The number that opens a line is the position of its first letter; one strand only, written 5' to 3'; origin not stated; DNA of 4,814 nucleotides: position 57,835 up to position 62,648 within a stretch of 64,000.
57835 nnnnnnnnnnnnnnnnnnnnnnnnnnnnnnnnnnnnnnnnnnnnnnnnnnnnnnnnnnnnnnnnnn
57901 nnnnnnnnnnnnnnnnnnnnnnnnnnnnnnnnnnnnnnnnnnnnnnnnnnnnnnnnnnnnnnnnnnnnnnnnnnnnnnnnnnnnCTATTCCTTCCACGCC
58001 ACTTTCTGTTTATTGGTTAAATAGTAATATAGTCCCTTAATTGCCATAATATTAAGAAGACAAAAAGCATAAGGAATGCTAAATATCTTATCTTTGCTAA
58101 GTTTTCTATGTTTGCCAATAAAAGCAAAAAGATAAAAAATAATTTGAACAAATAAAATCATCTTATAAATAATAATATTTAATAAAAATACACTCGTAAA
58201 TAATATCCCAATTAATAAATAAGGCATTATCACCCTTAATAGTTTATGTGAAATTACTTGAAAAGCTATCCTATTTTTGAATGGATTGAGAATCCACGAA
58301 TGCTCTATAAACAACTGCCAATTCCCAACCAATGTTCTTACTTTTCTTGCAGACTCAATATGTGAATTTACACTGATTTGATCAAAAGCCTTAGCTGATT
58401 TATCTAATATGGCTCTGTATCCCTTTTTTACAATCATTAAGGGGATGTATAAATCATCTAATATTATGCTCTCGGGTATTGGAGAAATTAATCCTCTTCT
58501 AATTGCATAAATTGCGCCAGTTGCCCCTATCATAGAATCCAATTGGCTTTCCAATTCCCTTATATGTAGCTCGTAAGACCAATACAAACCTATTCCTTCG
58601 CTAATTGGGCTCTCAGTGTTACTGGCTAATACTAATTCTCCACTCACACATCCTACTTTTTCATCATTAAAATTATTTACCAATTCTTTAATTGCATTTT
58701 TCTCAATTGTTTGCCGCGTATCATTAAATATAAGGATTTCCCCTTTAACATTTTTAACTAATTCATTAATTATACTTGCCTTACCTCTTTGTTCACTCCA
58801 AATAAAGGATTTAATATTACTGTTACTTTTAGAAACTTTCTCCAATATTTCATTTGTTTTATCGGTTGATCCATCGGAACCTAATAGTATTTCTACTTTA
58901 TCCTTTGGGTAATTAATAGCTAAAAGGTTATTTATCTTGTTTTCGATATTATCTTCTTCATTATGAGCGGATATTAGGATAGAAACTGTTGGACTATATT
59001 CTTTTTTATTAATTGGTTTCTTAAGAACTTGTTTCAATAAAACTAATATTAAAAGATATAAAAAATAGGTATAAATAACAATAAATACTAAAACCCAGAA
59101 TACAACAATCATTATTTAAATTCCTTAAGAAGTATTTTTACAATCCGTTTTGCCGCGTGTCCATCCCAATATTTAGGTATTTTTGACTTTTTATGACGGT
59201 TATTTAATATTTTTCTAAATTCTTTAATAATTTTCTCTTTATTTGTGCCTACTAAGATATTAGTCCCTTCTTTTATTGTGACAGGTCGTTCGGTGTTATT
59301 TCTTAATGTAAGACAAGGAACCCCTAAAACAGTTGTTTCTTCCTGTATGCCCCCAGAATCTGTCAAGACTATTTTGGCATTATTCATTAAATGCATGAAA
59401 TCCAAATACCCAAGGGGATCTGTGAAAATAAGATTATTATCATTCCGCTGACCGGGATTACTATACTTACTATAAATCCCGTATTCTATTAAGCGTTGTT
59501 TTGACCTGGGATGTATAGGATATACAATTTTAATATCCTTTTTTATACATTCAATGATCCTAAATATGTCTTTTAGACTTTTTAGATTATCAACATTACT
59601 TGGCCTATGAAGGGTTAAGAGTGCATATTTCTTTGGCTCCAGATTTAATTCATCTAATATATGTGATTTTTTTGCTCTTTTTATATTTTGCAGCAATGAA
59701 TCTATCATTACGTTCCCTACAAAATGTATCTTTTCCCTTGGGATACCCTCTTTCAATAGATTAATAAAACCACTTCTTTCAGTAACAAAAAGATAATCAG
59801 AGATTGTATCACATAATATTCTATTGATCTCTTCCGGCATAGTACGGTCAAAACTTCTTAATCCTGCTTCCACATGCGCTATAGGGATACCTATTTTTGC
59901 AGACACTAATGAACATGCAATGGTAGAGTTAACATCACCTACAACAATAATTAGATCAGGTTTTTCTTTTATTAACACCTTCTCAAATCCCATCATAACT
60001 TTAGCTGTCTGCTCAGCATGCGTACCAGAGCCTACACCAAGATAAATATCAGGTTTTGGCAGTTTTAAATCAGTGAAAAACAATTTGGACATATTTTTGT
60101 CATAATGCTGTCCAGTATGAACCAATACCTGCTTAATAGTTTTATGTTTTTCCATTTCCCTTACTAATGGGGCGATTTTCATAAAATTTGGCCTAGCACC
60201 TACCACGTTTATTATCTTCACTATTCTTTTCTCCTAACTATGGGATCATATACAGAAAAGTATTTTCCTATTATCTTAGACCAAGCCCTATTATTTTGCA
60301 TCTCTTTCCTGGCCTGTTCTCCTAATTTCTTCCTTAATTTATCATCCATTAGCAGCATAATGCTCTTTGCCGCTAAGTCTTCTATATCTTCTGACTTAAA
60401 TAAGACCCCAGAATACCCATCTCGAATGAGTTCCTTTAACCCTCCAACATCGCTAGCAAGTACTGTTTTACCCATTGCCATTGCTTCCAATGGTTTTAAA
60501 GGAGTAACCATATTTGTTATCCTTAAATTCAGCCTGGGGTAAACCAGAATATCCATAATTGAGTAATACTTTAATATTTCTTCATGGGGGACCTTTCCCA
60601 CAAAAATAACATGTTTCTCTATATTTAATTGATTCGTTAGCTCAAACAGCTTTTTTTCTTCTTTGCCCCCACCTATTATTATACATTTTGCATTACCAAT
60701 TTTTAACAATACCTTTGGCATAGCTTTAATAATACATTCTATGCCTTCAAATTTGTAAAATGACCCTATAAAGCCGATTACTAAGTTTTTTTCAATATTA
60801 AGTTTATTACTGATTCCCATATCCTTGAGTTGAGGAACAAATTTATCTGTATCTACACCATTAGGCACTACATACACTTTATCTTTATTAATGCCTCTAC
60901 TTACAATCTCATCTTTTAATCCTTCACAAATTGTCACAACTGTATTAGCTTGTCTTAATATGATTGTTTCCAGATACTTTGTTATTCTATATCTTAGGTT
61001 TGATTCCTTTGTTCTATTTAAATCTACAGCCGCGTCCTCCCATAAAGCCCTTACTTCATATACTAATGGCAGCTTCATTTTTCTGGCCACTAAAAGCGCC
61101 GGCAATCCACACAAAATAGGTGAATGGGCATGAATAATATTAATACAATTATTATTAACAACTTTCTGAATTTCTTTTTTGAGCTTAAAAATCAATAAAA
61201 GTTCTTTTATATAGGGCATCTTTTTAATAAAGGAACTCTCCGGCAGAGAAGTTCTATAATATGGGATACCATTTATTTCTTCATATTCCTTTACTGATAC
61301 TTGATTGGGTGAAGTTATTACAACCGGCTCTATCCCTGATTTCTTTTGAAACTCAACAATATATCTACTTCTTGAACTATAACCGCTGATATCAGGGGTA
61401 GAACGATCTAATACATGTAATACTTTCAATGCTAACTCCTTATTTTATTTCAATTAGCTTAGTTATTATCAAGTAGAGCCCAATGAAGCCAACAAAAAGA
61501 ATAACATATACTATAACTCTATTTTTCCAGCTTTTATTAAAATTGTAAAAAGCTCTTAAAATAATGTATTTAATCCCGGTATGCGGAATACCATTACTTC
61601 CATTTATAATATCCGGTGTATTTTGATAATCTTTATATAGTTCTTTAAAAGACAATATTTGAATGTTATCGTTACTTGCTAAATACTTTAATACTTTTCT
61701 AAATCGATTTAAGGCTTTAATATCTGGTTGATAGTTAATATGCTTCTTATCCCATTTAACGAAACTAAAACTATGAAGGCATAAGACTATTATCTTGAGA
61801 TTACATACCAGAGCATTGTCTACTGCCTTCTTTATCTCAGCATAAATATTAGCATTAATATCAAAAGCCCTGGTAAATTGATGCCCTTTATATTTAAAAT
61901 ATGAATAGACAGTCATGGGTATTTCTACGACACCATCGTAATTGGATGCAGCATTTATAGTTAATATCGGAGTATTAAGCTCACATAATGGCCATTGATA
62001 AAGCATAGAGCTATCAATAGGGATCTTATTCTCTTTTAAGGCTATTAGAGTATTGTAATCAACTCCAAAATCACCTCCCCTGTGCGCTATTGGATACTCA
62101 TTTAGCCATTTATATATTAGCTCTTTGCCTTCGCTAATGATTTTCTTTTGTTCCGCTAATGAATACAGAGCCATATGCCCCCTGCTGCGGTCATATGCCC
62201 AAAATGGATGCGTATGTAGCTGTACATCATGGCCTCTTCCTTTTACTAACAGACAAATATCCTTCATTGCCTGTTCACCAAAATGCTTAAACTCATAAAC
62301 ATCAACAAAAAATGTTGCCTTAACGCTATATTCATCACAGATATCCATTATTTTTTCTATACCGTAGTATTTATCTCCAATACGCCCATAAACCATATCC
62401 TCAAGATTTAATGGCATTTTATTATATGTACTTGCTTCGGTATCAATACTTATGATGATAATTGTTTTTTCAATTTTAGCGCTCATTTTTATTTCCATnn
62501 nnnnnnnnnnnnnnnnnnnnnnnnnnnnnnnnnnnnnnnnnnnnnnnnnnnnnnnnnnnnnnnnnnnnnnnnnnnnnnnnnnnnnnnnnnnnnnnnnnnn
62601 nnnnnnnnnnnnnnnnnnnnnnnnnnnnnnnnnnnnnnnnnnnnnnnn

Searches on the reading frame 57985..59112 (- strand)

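Call 14: search_protein_families(library=pfam, proteins=[window:57985-59112:-], max_evalue=0.0001)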
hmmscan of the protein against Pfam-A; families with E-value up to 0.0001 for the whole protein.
window:57985-59112:- (375 aa): 3 families
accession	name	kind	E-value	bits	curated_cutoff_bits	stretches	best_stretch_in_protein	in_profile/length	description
PF00535.33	Glycos_transf_2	-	1.2e-20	74.6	23.3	1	44-208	1-163/168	Glycosyl transferase family 2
PF13641.12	Glyco_tranf_2_3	-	3.4e-11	44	27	1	41-234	1-201/230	Glycosyltransferase like family 2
PF13632.12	Glyco_trans_2_3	-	4.5e-05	23.8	27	1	132-329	9-194/198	Glycosyl transferase family group 2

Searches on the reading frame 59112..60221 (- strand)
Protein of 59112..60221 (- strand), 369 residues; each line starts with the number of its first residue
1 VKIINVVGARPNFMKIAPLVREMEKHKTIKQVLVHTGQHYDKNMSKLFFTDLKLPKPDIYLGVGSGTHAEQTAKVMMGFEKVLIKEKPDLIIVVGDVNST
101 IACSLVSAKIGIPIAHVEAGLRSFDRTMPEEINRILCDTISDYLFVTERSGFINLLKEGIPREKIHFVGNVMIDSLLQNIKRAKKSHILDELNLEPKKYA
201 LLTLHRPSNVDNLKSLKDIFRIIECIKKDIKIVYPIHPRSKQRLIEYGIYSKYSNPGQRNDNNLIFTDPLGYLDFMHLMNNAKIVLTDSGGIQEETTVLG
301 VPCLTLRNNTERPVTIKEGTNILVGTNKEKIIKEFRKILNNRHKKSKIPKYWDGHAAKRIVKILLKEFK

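Call 14: search_protein_families(library=pfam, proteins=[window:59112-60221:-], max_evalue=0.0001)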
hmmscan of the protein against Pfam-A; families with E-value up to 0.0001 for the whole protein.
window:59112-60221:- (369 aa): 1 family
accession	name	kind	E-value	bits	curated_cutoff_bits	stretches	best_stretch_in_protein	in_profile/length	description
PF02350.25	Epimerase_2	-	5.3e-115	384.4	30.6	1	21-364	1-346/347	UDP-N-acetylglucosamine 2-epimerase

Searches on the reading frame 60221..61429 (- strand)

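Call 14: search_protein_families(library=pfam, proteins=[window:60221-61429:-], max_evalue=0.0001)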
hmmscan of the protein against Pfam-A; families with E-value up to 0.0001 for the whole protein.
window:60221-61429:- (402 aa): 5 families
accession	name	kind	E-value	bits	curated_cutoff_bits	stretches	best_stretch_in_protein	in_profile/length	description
PF00534.26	Glycos_transf_1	-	5e-39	134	26.4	1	208-375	7-171/172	Glycosyl transferases group 1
PF13692.12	Glyco_trans_1_4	-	1.6e-30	106.7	27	1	217-362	3-142/142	Glycosyl transferases group 1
PF13439.12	Glyco_transf_4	-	2.9e-20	73.4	28.5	1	22-196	9-170/170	Glycosyltransferase Family 4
PF13579.12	Glyco_trans_4_4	-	5e-16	59.9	29.7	1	16-191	2-158/158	Glycosyl transferase 4-like domain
PF13524.12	Glyco_trans_1_2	-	3.7e-09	37.1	25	1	273-383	28-135/144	Glycosyl transferase-like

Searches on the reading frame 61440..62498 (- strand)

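Call 14: search_protein_families(library=pfam, proteins=[window:61440-62498:-], max_evalue=0.0001)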
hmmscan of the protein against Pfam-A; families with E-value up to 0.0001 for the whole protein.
window:61440-62498:- (352 aa): 0 families

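Call 16: search_protein_families(library=pfam, proteins=[window:61440-62498:-], max_evalue=0.01)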
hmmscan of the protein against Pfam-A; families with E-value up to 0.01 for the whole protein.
window:61440-62498:- (352 aa): 1 family
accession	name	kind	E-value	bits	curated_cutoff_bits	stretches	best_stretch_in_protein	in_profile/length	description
PF01522.26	Polysacc_deac_1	-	0.00014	22.2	23.1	1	48-136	22-98/124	Polysaccharide deacetylase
